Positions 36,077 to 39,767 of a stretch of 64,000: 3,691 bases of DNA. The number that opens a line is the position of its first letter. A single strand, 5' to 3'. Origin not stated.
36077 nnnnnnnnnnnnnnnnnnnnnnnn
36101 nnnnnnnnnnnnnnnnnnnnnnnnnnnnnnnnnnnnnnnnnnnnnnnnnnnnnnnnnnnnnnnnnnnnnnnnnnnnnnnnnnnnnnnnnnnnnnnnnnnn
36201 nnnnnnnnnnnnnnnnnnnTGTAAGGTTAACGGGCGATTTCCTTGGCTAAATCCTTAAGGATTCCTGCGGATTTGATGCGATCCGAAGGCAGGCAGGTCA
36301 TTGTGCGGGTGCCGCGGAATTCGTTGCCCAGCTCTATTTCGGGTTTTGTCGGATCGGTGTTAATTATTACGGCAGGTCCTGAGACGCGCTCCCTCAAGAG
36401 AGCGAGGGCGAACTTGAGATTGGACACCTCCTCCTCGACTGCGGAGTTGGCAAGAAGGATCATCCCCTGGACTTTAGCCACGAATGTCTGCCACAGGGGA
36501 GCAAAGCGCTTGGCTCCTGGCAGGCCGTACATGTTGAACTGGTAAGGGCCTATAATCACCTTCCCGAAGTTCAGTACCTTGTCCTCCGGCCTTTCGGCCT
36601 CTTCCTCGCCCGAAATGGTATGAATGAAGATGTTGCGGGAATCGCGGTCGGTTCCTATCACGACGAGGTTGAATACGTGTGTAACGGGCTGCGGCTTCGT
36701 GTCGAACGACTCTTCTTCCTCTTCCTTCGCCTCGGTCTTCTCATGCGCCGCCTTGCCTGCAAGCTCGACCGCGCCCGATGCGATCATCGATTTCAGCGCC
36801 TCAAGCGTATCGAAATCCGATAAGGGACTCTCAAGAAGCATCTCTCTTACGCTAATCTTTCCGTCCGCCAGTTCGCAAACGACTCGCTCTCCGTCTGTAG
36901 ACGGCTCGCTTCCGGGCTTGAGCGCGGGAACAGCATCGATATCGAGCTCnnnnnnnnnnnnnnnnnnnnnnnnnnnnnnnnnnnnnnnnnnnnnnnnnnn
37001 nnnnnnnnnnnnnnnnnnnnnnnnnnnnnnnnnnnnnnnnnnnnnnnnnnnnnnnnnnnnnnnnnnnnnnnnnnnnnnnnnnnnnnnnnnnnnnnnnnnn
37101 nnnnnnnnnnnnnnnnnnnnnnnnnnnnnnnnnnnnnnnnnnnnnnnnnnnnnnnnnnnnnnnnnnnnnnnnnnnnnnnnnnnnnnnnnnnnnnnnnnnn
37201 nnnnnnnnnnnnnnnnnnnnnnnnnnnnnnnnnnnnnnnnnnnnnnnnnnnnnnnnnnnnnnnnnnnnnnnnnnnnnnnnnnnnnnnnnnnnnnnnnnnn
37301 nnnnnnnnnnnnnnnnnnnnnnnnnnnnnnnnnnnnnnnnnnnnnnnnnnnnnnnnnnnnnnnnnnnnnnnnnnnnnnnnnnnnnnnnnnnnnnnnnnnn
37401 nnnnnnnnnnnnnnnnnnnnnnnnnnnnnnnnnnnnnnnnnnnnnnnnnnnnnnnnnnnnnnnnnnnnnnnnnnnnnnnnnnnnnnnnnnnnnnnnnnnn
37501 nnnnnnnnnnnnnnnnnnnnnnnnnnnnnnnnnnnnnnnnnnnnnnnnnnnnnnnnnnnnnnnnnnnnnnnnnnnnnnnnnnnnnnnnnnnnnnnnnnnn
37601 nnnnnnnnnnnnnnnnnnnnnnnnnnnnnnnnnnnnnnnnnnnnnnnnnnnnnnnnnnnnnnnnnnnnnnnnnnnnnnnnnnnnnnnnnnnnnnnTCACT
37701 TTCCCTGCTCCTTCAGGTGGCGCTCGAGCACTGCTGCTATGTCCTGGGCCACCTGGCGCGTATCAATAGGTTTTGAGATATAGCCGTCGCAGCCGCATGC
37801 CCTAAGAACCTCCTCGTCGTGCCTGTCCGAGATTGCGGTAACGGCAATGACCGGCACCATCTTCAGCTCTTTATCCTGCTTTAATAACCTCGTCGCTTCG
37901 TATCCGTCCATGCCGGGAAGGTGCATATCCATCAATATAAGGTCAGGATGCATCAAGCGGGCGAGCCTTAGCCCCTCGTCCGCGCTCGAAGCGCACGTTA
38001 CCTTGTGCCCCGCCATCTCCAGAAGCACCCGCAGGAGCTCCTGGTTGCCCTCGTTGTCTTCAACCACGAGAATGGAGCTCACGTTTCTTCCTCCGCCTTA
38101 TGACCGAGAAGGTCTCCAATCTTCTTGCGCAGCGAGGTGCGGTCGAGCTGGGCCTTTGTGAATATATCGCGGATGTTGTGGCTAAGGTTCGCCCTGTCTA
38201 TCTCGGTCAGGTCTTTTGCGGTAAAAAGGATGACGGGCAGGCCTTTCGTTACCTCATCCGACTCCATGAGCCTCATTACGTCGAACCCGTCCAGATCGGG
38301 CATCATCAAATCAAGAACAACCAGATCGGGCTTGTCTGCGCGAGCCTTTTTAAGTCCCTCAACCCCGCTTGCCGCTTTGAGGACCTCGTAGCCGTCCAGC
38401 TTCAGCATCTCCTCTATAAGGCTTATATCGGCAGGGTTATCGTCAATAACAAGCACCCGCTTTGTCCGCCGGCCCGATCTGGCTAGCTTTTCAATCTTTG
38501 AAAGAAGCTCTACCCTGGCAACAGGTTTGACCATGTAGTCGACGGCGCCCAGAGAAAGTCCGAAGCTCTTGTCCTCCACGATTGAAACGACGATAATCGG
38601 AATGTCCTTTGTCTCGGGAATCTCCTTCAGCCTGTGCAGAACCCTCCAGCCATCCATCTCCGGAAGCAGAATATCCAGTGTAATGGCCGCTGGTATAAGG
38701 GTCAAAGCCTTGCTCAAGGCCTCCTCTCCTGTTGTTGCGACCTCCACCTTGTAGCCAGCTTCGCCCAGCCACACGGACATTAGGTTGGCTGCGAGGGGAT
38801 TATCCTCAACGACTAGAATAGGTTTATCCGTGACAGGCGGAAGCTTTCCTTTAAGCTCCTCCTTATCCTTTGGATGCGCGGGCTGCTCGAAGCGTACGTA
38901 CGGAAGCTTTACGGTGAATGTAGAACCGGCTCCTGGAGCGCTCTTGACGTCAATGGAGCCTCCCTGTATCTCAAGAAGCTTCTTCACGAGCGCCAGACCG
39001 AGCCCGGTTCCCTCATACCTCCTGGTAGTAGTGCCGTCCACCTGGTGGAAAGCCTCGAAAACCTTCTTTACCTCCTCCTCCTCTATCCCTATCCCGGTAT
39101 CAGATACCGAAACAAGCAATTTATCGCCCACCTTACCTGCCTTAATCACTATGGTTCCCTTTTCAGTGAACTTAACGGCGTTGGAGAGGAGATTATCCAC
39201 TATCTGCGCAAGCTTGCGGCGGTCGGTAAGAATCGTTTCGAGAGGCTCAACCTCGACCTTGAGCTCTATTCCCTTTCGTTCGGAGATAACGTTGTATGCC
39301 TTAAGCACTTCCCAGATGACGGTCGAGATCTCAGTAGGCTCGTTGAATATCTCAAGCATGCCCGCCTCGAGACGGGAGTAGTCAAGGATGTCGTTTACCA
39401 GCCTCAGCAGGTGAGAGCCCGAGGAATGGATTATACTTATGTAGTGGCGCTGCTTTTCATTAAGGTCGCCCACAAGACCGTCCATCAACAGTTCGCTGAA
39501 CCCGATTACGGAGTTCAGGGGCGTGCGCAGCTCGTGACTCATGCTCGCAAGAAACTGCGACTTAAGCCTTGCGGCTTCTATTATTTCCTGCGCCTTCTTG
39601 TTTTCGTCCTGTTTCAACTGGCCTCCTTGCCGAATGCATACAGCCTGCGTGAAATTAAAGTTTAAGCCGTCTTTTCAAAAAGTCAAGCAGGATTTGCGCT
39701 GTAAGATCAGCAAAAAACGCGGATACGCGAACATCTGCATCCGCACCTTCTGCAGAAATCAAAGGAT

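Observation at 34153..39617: EF-G paralog apparently translationally coupled to a hybrid-HK / CheY / REC-DUF4388 regulatory operon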

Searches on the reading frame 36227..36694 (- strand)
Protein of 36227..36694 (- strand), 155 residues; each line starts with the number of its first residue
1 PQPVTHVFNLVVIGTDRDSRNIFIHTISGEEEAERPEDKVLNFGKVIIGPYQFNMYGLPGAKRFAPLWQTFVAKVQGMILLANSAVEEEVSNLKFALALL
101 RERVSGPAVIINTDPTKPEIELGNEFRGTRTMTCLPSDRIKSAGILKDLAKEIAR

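Call 52: find_related_loci(query=A4, collection=metagenome_contigs, flank=6000)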
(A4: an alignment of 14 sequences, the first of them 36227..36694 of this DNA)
Query A4 (155 aa) in metagenome_contigs; peptide patterns used: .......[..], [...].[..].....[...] (x = any residue, [..] = any of these).
119 stretches matched a pattern; 10 encode a relative of the query (tblastn E <= 1e-3); 10 distinct loci.
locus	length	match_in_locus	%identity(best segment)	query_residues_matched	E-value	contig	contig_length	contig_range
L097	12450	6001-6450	65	6-155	7e-68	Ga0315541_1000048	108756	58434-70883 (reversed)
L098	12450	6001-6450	65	6-155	7e-68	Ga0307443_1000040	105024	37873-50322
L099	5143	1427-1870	66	8-155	2e-63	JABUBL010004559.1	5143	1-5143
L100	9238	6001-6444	66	8-155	1e-63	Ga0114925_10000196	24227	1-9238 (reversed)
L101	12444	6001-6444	66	8-155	6e-63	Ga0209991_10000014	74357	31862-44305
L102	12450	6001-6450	65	6-155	4e-63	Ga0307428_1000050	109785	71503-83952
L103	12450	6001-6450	64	6-155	1e-62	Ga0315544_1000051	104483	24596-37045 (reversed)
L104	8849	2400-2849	61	6-155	7e-61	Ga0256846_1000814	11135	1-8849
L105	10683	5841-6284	50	6-155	2e-52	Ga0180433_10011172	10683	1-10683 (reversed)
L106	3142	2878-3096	39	9-83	1e-12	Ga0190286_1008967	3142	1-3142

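Call 57: predict_structure(alignment_id=A3)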
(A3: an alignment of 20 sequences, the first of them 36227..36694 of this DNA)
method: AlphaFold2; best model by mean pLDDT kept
length: 155 residues; sequences in the alignment: 20
mean_pLDDT: 88.1   pTM: 0.84
mean pLDDT of the five models: 88.1, 87.6, 86.4, 86.3, 85.6
residues with pLDDT >= 90: 112; 70-90: 28; 50-70: 9; < 50: 6
segments of 3 or more residues with pLDDT < 50: 34-39
pLDDT, mean of each block of 10 residues (from residue 1): 81 95 90 50 86 95 94 93 96 95 92 89 79 94 93 89
secondary structure, 60 per line:
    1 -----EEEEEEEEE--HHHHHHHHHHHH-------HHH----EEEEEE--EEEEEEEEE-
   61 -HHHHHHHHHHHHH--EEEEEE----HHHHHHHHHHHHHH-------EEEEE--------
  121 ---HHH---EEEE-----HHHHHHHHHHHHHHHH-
elements in order: E6-14 H17-28 E43-48 E51-59 H62-74 E77-82 H87-100 E108-112 E130-133 H139-154

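Call 59: fold_search(model_id=the predicted structure, library=pdb)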
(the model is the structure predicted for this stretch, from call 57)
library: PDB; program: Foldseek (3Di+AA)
matches with E <= 10: 1918; with E <= 0.001: 1163
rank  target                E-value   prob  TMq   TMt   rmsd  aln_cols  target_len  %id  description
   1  2g77_B                1.1e-07  1.00  0.73  0.66   4.2       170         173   14  Crystal Structure of Gyp1 TBC domain in complex with Rab33 GTPase bound to GDP and AlF3 (released 2006-07-25)
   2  8jc5_A                1.1e-07  1.00  0.71  0.68   4.3       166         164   15  Crystal structure of PLEKHM1 RUN domain in complex with GTP-bound Arl8b(Q75L) (released 2024-03-27)
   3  4li0_B                1.3e-07  1.00  0.73  0.67   4.3       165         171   14  Crystal structure of GDP-bound Rab8:GRAB (released 2013-10-09)
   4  7bwt_B                1.4e-07  1.00  0.77  0.68   3.7       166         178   14  SopD-Rab8 complex structure (released 2021-02-24)
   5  2il1                  1.4e-07  1.00  0.73  0.70   3.9       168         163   13  Crystal structure of a predicted human GTPase in complex with GDP (released 2006-10-10)
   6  3oes                  1.5e-07  1.00  0.76  0.75   3.8       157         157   19  Crystal structure of the small GTPase RhebL1 (released 2010-08-25)
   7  4hlq_B                2.1e-07  1.00  0.75  0.69   4.2       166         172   14  Crystal structure of human rab1b bound to GDP and BEF3 in complex with the GAP domain of TBC1D20 from homo sapiens (released 2013-01-16)
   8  4lhx_A                2.4e-07  1.00  0.76  0.69   4.2       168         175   14  Crystal structure of nucleotide-free Rab8:Rabin8 (released 2013-10-09)
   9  6rir_B                2.4e-07  1.00  0.74  0.66   4.4       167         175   14  Crystal structure of phosphorylated Rab8a in complex with the Rab-binding domain of RILPL2 (released 2020-01-29)
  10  8oum_C                2.6e-07  1.00  0.72  0.67   4.8       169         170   17  Arf GTPase from the asgard Gerdarchaea : GerdArfR1 bound to GTP (released 2024-05-01)
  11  7lwb_A                3.1e-07  1.00  0.72  0.62   4.7       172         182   14  Crystal Structure of phospho-Rab8a with the RH2 domain (117-165) of RILPL2 (released 2021-03-10)
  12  4uj3_A                3.6e-07  1.00  0.73  0.66   4.5       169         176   14  Crystal structure of human Rab11-Rabin8-FIP3 (released 2015-08-12)
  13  6y7g_B                3.8e-07  1.00  0.73  0.69   3.9       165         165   13  Structure of the human RAB3C in complex with GDP (released 2021-03-31)
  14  4fmb_F                4.1e-07  1.00  0.75  0.69   4.1       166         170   14  VirA-Rab1 complex structure (released 2012-09-05)
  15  3qbt_A                4.1e-07  1.00  0.70  0.64   4.6       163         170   14  Crystal structure of OCRL1 540-678 in complex with Rab8a:GppNHp (released 2011-03-23)
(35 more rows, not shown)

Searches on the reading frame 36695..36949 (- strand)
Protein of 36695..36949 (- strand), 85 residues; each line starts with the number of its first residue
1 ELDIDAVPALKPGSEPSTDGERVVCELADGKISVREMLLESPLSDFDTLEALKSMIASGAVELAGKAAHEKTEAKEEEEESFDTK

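Call 99: search_protein_families(library=pfam, proteins=[window:36695-36949:-], max_evalue=10)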
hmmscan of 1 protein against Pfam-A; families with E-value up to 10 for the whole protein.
window:36695-36949:- (85 aa): 1 family
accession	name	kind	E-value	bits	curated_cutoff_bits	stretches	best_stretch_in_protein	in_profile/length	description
PF02984.24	Cyclin_C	-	0.034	14.6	22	1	35-67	26-58/119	Cyclin, C-terminal domain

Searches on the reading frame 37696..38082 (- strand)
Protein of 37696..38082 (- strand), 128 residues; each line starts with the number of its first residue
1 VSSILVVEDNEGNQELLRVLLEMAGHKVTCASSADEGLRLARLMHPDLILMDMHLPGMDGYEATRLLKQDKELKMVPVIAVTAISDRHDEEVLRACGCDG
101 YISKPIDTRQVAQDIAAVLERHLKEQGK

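Call 5: search_protein_families(library=pfam, proteins=[window:37696-38082:-], max_evalue=0.01)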
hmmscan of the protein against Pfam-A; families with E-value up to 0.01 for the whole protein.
window:37696-38082:- (128 aa): 2 families
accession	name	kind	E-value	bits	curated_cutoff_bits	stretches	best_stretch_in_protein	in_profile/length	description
PF00072.30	Response_reg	-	2.3e-25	89.3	30.2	1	4-114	1-109/111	Response regulator receiver domain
PF23198.2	PDE8A_N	-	0.0009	19.6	29.6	1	21-93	30-103/147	PDE8A-like, N-terminal domain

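Call 6: search_protein_families(library=ncbifam, proteins=[window:37696-38082:-], max_evalue=0.01)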
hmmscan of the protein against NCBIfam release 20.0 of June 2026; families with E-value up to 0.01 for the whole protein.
window:37696-38082:- (128 aa): 100 families (the best 25 are shown)
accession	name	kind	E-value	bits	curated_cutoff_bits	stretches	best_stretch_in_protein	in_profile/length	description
NF008318.0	PRK11107.1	equivalog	2.8e-25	88.6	890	1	3-117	669-783/920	two-component sensor histidine kinase BarA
TIGR02154.1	PhoB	equivalog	2.7e-24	85.7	296.2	1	3-126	4-127/226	phosphate regulon transcriptional regulator PhoB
NF053854.1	RespRegPhoBBctds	equivalog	2.1e-23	82.9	270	1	4-125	1-121/225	two-component system response regulator PhoB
NF011874.0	PRK15347.1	equivalog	2.7e-23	82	852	1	3-120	692-811/921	two component system sensor kinase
NF007135.0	PRK09581.1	equivalog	4.1e-23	81.9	474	1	2-112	3-113/457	PleD family two-component system response regulator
NF038297.2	hybrid_HK_HrmK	equivalog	8.3e-23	80.9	725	1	2-113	491-602/607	hybrid histidine kinase/response regulator HrmK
TIGR02956.1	TMAO_torS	equivalog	6e-20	71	676.5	1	3-124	703-825/967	TMAO reductase system sensor histidine kinase/response regulator TorS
NF045944.1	ResRegRpaBCyano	equivalog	3.1e-19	69.3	330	1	5-125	1-118/229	response regulator transcription factor RpaB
NF040534.1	resp_reg_YycF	equivalog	6e-19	68.2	340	1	3-125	2-121/231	response regulator YycF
NF040689.1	MtrAB_MtrA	equivalog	6.9e-19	68.1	300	1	4-125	1-119/219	MtrAB system response regulator MtrA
NF041733.1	resp_reg_CseB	equivalog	1.6e-18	66.9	350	1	3-124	2-120/228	two-component system response regulator CseB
NF008296.0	PRK11083.1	equivalog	8.4e-18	64.6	273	1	2-124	4-123/228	two-component system response regulator CreB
NF008302.0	PRK11091.1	equivalog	8.4e-18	63.9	838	1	3-124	527-648/779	aerobic respiration two-component sensor histidine kinase ArcB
NF007005.1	PRK09468.1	equivalog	2.8e-17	62.9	331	1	3-125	5-125/237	osmolarity response regulator transcription factor OmpR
NF045991.1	RespRegCtrARhodob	equivalog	3.5e-17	62.9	350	1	4-121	3-118/224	response regulator transcription factor CtrA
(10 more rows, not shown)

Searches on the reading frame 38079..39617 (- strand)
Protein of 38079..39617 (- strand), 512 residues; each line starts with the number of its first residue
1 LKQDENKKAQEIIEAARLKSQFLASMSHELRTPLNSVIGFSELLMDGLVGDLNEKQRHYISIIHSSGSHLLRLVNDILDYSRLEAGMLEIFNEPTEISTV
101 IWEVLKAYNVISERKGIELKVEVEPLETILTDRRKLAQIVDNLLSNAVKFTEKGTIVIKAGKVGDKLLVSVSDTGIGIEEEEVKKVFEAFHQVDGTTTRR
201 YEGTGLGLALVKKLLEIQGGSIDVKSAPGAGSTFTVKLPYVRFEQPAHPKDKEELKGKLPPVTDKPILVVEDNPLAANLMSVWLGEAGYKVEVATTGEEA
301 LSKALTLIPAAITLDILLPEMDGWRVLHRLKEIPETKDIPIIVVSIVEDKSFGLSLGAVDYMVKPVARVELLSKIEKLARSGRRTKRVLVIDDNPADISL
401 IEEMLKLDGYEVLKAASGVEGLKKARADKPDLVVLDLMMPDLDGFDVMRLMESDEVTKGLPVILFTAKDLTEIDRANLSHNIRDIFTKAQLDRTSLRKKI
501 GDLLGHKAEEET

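Call 5: search_protein_families(library=pfam, proteins=[window:38079-39617:-], max_evalue=0.01)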
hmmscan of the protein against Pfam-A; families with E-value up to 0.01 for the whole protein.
window:38079-39617:- (512 aa): 3 families
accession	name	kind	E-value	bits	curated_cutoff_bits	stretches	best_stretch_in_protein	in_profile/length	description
PF00072.30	Response_reg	-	3.3e-42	143.6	30.2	2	388-499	1-109/111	Response regulator receiver domain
PF02518.31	HATPase_c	-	5.9e-30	104.4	26.4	1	132-240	2-109/111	Histidine kinase-, DNA gyrase B-, and HSP90-like ATPase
PF00512.31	HisKA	-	1.1e-24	86.7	26.9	1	19-86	2-66/66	His Kinase A (phospho-acceptor) domain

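Call 6: search_protein_families(library=ncbifam, proteins=[window:38079-39617:-], max_evalue=0.01)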
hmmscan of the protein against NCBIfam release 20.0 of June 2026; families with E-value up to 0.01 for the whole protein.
window:38079-39617:- (512 aa): 168 families (the best 25 are shown)
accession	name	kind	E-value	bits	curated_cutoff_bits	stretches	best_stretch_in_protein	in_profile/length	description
TIGR02956.1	TMAO_torS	equivalog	6.1e-102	342.3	676.5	2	9-383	453-824/967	TMAO reductase system sensor histidine kinase/response regulator TorS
NF008318.0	PRK11107.1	equivalog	4.8e-95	319.4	890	3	7-245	284-523/920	two-component sensor histidine kinase BarA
NF038297.2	hybrid_HK_HrmK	equivalog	3.1e-93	313.5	725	2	5-371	221-600/607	hybrid histidine kinase/response regulator HrmK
NF008302.0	PRK11091.1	equivalog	2.8e-84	283.8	838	2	5-381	268-645/779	aerobic respiration two-component sensor histidine kinase ArcB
NF041947.1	LuxQ_Vibrio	equivalog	1.4e-82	278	1200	2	9-373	462-833/843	quorum-sensing autoinducer 2 sensor kinase/phosphatase LuxQ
NF008099.0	PRK10841.1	equivalog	1.2e-77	261.6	920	3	7-250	458-700/949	two-component system sensor histidine kinase RcsC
NF011874.0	PRK15347.1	equivalog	5.6e-76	256.3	852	3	11-248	390-622/921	two component system sensor kinase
NF045901.1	HisKinLetSLeg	equivalog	7.3e-76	255.9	1650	3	8-240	284-518/906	two-component system sensor histidine kinase LetS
NF047465.1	hybrid_HK_LvrA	exception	1.3e-64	218.6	1200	2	11-379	194-584/819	hybrid histidine kinase/response regulator LvrA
NF046044.1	PnpS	equivalog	4.8e-63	213.5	400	1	15-239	166-390/390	two-component system histidine kinase PnpS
NF041832.1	near_NosP_CTERM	subfamily_domain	8.3e-63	212.7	400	2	15-377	3-368/370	NahK/ErcS family hybrid sensor histidine kinase/response regulator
NF008543.0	PRK11466.1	equivalog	3.4e-62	210.5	982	2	11-372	436-791/914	TMAO reductase system sensor histidine kinase/response regulator TorS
NF047874.1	MASE3_PAS_HK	subfamily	7.2e-60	203.5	560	1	6-252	385-637/655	MASE3 domain-containing sensor histidine kinase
NF007420.1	PRK09959.1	equivalog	5e-56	190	1995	2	10-368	703-1063/1197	acid-sensing system histidine kinase EvgS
NF041880.1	EPS_EpsF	equivalog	6.9e-55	186.4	900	3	4-239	258-492/492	response regulator EpsF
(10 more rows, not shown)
